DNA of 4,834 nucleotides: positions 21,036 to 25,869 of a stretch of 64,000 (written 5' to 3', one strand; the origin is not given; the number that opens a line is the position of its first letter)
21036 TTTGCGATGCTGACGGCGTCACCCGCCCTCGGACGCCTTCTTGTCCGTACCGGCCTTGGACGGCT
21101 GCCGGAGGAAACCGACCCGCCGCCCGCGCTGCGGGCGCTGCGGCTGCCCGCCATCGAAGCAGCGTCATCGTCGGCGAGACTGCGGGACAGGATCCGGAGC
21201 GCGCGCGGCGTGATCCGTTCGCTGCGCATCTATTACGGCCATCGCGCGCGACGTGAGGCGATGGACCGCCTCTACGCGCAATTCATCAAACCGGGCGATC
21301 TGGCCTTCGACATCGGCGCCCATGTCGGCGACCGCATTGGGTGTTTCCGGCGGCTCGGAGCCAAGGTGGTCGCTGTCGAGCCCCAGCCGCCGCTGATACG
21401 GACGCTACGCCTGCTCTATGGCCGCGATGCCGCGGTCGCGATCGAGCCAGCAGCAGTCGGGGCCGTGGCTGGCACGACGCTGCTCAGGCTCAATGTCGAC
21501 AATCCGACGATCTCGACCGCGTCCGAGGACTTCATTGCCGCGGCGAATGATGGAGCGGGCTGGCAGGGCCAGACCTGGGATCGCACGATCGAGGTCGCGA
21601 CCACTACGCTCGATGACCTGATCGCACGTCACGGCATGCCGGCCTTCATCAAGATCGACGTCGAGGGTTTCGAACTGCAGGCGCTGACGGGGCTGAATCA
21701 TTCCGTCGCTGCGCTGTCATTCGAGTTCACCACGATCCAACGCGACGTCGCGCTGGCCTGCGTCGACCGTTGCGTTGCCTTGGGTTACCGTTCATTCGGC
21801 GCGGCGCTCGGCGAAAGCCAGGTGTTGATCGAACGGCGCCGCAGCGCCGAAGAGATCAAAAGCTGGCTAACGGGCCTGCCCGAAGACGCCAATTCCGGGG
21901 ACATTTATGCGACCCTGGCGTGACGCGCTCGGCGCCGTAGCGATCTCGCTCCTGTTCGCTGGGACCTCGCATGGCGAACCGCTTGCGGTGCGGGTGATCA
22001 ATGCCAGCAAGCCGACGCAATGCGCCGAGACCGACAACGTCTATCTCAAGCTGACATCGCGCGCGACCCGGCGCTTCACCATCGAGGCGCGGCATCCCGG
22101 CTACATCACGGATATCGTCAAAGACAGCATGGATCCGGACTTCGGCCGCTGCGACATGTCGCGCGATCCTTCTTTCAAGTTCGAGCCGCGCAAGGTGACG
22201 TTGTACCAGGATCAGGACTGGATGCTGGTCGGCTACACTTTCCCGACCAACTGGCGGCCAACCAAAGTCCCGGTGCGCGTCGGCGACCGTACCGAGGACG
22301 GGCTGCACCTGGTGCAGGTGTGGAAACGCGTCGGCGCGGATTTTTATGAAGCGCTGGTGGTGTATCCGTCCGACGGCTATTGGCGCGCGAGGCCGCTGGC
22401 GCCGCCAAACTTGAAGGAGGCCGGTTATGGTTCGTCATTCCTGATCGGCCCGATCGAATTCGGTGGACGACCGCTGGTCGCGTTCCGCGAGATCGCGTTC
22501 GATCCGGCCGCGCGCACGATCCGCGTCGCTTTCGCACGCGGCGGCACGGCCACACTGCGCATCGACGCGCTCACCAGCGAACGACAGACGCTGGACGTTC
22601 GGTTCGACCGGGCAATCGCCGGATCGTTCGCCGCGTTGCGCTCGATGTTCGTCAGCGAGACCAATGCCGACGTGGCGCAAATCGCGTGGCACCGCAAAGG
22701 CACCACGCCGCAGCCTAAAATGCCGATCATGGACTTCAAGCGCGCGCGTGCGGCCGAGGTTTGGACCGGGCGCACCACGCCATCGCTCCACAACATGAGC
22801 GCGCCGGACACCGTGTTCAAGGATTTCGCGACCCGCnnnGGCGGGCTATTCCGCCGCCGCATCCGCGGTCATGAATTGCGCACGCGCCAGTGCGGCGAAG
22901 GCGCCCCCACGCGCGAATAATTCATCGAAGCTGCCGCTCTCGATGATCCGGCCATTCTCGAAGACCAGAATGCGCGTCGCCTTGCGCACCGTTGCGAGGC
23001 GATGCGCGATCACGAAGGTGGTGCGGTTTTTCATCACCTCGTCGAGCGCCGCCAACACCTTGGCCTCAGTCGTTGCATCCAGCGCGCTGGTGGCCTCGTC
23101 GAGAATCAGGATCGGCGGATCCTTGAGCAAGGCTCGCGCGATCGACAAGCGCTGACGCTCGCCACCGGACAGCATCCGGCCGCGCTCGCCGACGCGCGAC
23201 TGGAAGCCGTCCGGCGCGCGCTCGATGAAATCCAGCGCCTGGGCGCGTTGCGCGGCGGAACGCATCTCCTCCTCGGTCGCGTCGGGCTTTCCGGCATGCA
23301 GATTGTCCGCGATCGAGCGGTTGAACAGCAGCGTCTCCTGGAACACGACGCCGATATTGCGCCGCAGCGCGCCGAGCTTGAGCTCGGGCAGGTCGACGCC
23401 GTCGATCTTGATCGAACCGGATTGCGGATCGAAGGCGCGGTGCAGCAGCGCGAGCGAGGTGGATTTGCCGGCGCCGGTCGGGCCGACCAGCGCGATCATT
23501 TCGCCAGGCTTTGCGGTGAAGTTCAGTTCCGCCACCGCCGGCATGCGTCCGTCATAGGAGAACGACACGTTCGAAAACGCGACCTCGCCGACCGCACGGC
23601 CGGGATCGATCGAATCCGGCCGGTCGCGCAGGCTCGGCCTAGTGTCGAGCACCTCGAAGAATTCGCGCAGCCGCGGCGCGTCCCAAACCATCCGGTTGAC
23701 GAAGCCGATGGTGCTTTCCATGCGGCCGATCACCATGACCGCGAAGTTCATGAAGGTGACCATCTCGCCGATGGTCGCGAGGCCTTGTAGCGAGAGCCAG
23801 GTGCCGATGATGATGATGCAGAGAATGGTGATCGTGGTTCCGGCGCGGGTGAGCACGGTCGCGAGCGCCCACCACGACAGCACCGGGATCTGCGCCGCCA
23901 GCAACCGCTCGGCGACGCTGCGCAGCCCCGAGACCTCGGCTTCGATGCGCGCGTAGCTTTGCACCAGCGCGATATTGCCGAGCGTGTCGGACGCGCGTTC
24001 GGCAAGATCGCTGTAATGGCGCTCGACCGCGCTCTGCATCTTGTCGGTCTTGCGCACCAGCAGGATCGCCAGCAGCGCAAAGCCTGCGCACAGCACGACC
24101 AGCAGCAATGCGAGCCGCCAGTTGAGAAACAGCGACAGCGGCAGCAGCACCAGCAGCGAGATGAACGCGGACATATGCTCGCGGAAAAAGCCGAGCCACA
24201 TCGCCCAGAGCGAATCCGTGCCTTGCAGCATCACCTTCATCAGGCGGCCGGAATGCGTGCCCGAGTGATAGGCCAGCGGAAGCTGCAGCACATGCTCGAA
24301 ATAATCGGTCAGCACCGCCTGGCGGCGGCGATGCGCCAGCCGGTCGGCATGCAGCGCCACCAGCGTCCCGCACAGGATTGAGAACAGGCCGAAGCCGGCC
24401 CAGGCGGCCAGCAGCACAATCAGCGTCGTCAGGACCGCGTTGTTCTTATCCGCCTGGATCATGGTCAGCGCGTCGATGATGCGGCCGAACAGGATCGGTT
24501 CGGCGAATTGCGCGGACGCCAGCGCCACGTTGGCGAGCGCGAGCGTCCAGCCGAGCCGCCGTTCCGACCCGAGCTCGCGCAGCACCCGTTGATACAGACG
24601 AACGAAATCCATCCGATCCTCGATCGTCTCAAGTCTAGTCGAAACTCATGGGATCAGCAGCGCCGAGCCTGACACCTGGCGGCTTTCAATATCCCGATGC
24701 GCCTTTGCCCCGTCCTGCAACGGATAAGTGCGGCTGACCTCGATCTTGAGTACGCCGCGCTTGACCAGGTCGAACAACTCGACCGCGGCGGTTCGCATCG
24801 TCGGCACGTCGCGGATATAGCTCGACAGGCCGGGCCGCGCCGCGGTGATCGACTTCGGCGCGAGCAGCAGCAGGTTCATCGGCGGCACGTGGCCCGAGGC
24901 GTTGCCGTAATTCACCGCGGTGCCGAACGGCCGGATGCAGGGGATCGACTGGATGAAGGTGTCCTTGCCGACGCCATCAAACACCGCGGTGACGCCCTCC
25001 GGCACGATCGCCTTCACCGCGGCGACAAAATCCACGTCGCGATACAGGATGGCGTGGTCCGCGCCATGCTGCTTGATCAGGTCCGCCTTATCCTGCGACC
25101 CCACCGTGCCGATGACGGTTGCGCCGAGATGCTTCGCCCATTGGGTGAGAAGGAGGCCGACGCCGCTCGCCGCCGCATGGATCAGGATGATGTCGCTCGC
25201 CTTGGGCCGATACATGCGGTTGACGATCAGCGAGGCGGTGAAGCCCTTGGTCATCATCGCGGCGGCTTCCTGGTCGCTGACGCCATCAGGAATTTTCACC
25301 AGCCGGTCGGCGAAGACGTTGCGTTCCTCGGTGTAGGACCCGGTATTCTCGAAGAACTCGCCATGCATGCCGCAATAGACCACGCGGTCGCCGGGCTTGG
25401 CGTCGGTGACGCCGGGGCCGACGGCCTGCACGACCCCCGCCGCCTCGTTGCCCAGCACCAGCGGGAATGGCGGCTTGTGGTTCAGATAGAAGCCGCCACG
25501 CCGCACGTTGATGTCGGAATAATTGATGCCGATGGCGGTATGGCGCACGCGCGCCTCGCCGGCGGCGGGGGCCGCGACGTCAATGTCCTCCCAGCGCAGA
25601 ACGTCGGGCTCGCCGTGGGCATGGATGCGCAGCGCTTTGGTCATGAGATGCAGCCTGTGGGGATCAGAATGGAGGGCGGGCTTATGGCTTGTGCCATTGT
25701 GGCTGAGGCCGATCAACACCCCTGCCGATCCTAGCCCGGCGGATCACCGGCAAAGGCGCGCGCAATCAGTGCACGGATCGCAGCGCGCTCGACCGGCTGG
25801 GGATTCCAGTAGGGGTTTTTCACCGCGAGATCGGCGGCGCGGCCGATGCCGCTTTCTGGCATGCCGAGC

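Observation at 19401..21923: OpgH-like glucan synthase fused in frame to an FkbM-family methyltransferase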

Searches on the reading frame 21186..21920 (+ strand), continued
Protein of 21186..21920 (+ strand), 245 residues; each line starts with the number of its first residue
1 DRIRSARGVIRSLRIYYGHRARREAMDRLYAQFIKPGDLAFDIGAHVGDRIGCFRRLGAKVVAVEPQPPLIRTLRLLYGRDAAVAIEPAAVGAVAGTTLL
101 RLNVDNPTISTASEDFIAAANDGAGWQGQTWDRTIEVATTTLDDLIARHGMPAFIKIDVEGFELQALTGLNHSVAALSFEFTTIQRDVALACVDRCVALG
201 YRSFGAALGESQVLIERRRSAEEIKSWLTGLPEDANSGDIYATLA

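Call 89: search_solved_structures(query=A2, max_evalue=1)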
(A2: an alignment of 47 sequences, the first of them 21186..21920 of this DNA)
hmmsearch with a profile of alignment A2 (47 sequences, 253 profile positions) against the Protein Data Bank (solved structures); distinct sequences matched with E-value up to 1: 23.
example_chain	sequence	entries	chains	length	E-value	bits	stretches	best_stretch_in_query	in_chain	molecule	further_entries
2py6_A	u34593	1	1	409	0.00038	22.8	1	141-179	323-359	Methyltransferase FkbM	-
7f22_A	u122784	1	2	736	0.0044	19.3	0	21-68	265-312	L-lactate oxidase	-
7f20_A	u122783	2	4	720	0.0046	19.2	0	21-68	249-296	L-lactate oxidase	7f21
9szu_A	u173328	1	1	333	0.015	17.5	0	55-72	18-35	PLZ2.3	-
4rv9_A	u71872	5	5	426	0.021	17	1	38-79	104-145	D-mycarose 3-C-methyltransferase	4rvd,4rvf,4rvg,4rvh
8qby_t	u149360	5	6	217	0.038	16.2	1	38-95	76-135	Protein-L-isoaspartate O-methyltransferase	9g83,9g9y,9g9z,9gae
7xwn_A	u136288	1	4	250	0.075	15.3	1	57-111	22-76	Short-chain dehydrogenase/reductase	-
7xwm_A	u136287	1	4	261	0.082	15.1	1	57-111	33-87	Short-chain dehydrogenase/reductase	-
7xwh_A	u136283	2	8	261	0.12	14.6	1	57-111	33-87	Short-chain dehydrogenase/reductase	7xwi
7xwk_A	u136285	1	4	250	0.12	14.5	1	57-111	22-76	Short-chain dehydrogenase/reductase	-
3fut_A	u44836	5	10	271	0.12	14.5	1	39-83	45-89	Dimethyladenosine transferase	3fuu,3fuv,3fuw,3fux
7xwj_A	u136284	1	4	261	0.13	14.4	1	57-111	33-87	Short-chain dehydrogenase/reductase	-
7xwl_A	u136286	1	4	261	0.14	14.3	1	57-111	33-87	Short-chain dehydrogenase/reductase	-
6rbd_y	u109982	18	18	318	0.18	14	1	37-85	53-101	Dimethyladenosine transferase | rRNA adenine N(6)-methyltransferase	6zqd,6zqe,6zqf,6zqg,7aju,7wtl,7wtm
4dmg_A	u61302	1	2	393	0.25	13.6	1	25-79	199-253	Putative uncharacterized protein TTHA1493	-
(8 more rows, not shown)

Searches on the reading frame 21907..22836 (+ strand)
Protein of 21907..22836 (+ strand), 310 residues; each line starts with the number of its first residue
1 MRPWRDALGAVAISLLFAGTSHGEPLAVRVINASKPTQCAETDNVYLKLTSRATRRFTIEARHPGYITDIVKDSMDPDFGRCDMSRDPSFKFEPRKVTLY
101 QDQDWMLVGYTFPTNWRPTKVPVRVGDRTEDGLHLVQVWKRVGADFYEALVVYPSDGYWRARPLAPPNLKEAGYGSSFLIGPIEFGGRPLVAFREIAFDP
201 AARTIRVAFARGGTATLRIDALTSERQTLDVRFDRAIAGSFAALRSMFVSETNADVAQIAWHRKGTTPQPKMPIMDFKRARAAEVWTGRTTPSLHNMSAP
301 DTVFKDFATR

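Call 8: search_protein_families(library=pfam, proteins=[window:21907-22836:+], max_evalue=0.001)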
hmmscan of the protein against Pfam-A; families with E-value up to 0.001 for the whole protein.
window:21907-22836:+ (310 aa): 0 families

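Call 9: search_protein_families(library=ncbifam, proteins=[window:21907-22836:+], max_evalue=0.001)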
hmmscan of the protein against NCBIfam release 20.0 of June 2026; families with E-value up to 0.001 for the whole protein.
window:21907-22836:+ (310 aa): 0 families

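Call 33: find_homologous_proteins(query=window:21907-22836:+, max_evalue=0.00001)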
Query window:21907-22836:+ (310 aa): 2534 proteins with E <= 0.00001 among 5894 candidates; the best 120 are listed.
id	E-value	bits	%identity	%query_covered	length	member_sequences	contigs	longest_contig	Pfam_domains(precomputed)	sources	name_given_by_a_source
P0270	3.2e-209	711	100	100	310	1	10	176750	-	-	-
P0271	2.9e-114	400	58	99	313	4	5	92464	-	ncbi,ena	-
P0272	1.2e-113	397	59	99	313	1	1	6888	-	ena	-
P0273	3.4e-113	396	59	99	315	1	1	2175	-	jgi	-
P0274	3.8e-113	396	57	98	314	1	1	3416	-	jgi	jgi:hypothetical protein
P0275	6.7e-113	395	58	97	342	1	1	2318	-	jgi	jgi:hypothetical protein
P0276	7.1e-113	395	58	99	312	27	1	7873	-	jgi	jgi:hypothetical protein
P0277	1.1e-112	394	58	99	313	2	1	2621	-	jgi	jgi:hypothetical protein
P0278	1.3e-112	394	59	99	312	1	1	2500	-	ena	-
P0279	2.4e-112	393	61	91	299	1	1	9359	-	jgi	jgi:hypothetical protein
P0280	2.5e-112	393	60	96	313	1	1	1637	-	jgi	jgi:hypothetical protein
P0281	2.6e-112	393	60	97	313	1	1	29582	-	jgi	jgi:hypothetical protein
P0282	2.8e-112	393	58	100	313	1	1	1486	-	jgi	jgi:hypothetical protein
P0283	2.9e-112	393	59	99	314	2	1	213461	-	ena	-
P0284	4.9e-112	392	57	99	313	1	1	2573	-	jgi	jgi:hypothetical protein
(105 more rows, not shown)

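Call 47: predict_structure(alignment_id=A3)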
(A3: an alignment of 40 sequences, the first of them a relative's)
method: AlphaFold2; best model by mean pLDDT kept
length: 310 residues; sequences in the alignment: 40
mean_pLDDT: 66.4   pTM: 0.69
mean pLDDT of the five models: 66.4, 66.0, 65.4, 63.9, 59.3
residues with pLDDT >= 90: 59; 70-90: 75; 50-70: 98; < 50: 78
segments of 3 or more residues with pLDDT < 50: 17-24, 37-43, 69-86, 89-91, 247-257, 271-298
pLDDT, mean of each block of 10 residues (from residue 1): 54 51 57 52 55 79 62 39 49 82 95 75 94 91 88 83 72 59 61 91 92 90 86 74 50 48 53 30 30 44 73
secondary structure, 60 per line:
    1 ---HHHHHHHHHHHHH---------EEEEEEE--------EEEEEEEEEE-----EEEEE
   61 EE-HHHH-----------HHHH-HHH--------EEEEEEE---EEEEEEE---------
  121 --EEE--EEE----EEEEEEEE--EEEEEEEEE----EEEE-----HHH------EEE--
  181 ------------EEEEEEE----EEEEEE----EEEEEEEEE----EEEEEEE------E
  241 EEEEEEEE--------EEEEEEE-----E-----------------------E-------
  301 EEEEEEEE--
elements in order: H4-16 E26-32 E41-50 E56-62 H64-67 H79-82 E95-101 E105-111 E123-125 E128-130 E135-142 E145-153 E158-161 E176-178 E193-199 E204-209 E214-222 E227-233 E240-248 E257-263 E301-308

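Call 51: fold_search(model_id=the predicted structure, library=pdb)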
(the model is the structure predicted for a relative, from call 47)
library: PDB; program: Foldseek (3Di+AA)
matches with E <= 10: 1193; with E <= 0.001: 0
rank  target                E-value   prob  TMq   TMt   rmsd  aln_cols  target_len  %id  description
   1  3tfz_E                3.3e-03  0.63  0.12  0.21  14.0       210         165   10  Crystal structure of Zhui aromatase/cyclase from Streptomcyes sp. R1128 (released 2011-09-14)
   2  3tfz_A                4.4e-03  0.35  0.12  0.18  16.2       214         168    7  Crystal structure of Zhui aromatase/cyclase from Streptomcyes sp. R1128 (released 2011-09-14)
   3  3tfz_B                5.8e-03  0.35  0.13  0.20  15.5       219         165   10  Crystal structure of Zhui aromatase/cyclase from Streptomcyes sp. R1128 (released 2011-09-14)
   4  6yw7_C                1.0e-02  0.38  0.16  0.15  15.7       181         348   10  Cryo-EM structure of the ARP2/3 1A5C isoform complex. (released 2020-07-22)
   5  3tfz_F                1.3e-02  0.44  0.14  0.22  14.7       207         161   11  Crystal structure of Zhui aromatase/cyclase from Streptomcyes sp. R1128 (released 2011-09-14)
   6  6zqa_UL               3.0e-02  0.11  0.13  0.05  25.2       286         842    8  Cryo-EM structure of the 90S pre-ribosome from Saccharomyces cerevisiae, state A (Poly-Ala) (released 2020-09-23)
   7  3s6p_D                3.6e-02  0.04  0.09  0.07  23.2       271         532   10  Crystal Structure of Helicoverpa Armigera Stunt Virus (released 2012-05-30)
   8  3s6p_C                4.5e-02  0.04  0.10  0.07  23.1       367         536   10  Crystal Structure of Helicoverpa Armigera Stunt Virus (released 2012-05-30)
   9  9eam_C                4.7e-02  0.41  0.18  0.16  15.2       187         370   11  Coronin-7 CA bound to Arp2/3 complex (released 2025-11-19)
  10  7sns_C                5.3e-02  0.21  0.15  0.23  16.5       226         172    6  1.55A Resolution Structure of NanoLuc Luciferase (released 2022-11-16)
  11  3tfz_C                5.9e-02  0.23  0.13  0.20  14.4       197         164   11  Crystal structure of Zhui aromatase/cyclase from Streptomcyes sp. R1128 (released 2011-09-14)
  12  9dlx_C                6.2e-02  0.21  0.16  0.15  13.2       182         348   10  Bovine Arp2/3 complex with N-WASP CA bound to Arp3 and Arp2-ArpC1 (released 2025-02-12)
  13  7snr_A                7.7e-02  0.21  0.15  0.24  16.6       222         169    5  2.00A Resolution Structure of NanoLuc Luciferase (released 2022-11-16)
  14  5tr2_A                8.2e-02  0.54  0.12  0.07   6.5        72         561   14  Crystal structure of the D263G missense variant of human PGM1 (released 2017-02-08)
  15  1u2v_C                8.2e-02  0.20  0.15  0.14  13.3       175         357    8  Crystal structure of Arp2/3 complex with bound ADP and calcium (released 2004-11-09)
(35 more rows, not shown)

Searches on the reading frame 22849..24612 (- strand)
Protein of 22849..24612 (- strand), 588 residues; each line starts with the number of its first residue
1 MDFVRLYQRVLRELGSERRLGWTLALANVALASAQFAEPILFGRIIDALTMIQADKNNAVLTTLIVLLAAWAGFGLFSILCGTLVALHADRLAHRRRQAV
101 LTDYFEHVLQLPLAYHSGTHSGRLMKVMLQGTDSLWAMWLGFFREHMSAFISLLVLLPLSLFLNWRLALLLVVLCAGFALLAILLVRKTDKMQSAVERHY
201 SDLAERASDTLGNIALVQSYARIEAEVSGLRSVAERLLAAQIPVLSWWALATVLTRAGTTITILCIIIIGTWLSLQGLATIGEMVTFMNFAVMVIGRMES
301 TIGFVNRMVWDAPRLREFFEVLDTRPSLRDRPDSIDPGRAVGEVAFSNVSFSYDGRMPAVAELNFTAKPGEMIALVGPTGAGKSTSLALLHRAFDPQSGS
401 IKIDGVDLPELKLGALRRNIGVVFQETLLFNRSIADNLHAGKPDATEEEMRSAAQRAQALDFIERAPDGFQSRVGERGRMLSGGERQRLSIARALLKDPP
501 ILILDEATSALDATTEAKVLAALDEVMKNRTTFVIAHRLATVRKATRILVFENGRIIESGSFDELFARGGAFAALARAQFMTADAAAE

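Call 8: search_protein_families(library=pfam, proteins=[window:22849-24612:-], max_evalue=0.001)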
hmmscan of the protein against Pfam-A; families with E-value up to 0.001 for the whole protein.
window:22849-24612:- (588 aa): 5 families
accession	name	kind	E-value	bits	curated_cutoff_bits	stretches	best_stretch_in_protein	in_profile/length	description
PF00664.28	ABC_membrane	-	9.2e-37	127.6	28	1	26-297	6-273/274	ABC transporter transmembrane region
PF00005.33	ABC_tran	-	2.9e-34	119.1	25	1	362-509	3-137/137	ABC transporter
PF02463.25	SMC_N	-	7.7e-08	32.5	40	1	480-549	136-209/220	RecF/RecN/SMC N terminal domain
PF13401.12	AAA_22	-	2.3e-05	25.1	27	1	371-474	6-65/130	AAA domain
PF13191.12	AAA_16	-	0.00022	22.2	32.6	1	369-523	24-158/167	AAA ATPase domain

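Call 9: search_protein_families(library=ncbifam, proteins=[window:22849-24612:-], max_evalue=0.001)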
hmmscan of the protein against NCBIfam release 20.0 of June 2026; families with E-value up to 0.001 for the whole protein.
window:22849-24612:- (588 aa): 187 families (the best 25 are shown)
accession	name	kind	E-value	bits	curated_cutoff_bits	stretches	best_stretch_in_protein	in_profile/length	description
NF010178.0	PRK13657.1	equivalog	1.1e-266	886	733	1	1-586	1-577/588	glucan ABC transporter ATP-binding protein/ permease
TIGR01192.1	chvA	subfamily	1.1e-177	592.2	585.4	1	3-585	3-576/585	glucan export ABC transporter ATP-binding protein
TIGR02203.1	MsbA_lipidA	equivalog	5.4e-115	385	602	1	7-581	2-571/572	lipid A export permease/ATP-binding protein MsbA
TIGR02204.1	MsbA_rel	hypoth_equivalog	3.2e-107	359.6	780.4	1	27-580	26-576/576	ABC transporter, permease/ATP-binding protein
NF052233.1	CphA_assoc_ABC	equivalog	5.6e-107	358.9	880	1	21-586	189-750/766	cyanophycin metabolism-associated ABC transporter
NF045513.1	HepA_fam_ABC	equivalog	6.6e-99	332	725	1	60-576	95-606/610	heterocyst formation ABC transporter subunit HepA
TIGR00958.1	3a01208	subfamily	2.5e-91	307.1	874.6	1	11-575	153-710/711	antigen peptide transporter 2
TIGR01846.1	type_I_sec_HlyB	subfamily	2.9e-91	306.8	725.55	1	25-579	145-692/694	type I secretion system permease/ATPase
NF008381.0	PRK11176.1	equivalog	2.5e-86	290.3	867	1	103-580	103-580/582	lipid A ABC transporter ATP-binding protein/permease MsbA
TIGR03797.1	NHLM_micro_ABC2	equivalog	1.7e-84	284.6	709.4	1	23-579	140-685/686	NHLP bacteriocin export ABC transporter permease/ATPase subunit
TIGR03375.1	type_I_sec_LssB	subfamily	6.2e-80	269.4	693.1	1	58-566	182-689/696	type I secretion system permease/ATPase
TIGR03796.1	NHLM_micro_ABC1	equivalog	1.1e-79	268.5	853.3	1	10-576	145-709/710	NHLP family bacteriocin export ABC transporter peptidase/permease/ATPase subunit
TIGR02857.1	CydD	equivalog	1.2e-77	262.1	435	2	317-550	296-528/529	thiol reductant ABC exporter subunit CydD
NF008055.0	PRK10789.1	equivalog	7.6e-75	252.5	845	1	29-583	26-575/590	SmdA family multidrug ABC transporter permease/ATP-binding protein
NF008364.0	PRK11160.1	equivalog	1.9e-72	244.7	630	1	104-577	99-573/575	heme ABC transporter ATP-binding protein/permease CydC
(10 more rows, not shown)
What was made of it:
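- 22846..24612 (-): NdvA/ChvA-type glucan ABC exporter, convergent with sec310; possible but variable cluster associate. NF010178 scores 886 bits (cutoff 733) and TIGR01192 scores 592 (cutoff 585) (call 9).
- On NdvA/NdvB (ChvA/ChvB, Cgt/Cgs) cyclic glucan system: NF010178 scores 886 bits (cutoff 733) for window 22846-24612 (-) (call 9).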

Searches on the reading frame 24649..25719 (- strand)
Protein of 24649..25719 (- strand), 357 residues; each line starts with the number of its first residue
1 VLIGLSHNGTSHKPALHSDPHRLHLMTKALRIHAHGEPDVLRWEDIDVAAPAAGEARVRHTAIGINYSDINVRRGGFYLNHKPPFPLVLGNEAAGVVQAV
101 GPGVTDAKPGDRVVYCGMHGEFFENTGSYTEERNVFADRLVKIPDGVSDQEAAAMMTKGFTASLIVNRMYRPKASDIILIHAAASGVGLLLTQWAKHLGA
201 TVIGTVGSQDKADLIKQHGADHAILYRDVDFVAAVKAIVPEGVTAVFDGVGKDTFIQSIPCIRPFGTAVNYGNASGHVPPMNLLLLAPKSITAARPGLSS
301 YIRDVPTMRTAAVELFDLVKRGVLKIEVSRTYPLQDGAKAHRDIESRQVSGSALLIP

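Call 8: search_protein_families(library=pfam, proteins=[window:24649-25719:-], max_evalue=0.001)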
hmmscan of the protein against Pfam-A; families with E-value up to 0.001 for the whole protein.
window:24649-25719:- (357 aa): 3 families
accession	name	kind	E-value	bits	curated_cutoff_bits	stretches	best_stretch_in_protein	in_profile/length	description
PF00107.32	ADH_zinc_N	-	9.2e-25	87.5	31.8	1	186-294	1-110/129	Zinc-binding dehydrogenase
PF08240.17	ADH_N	-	1.2e-17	64.5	23.5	1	53-145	2-104/104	Alcohol dehydrogenase GroES-like domain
PF13602.12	ADH_zinc_N_2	-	1.3e-17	65.4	27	1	219-351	2-130/134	Zinc-binding dehydrogenase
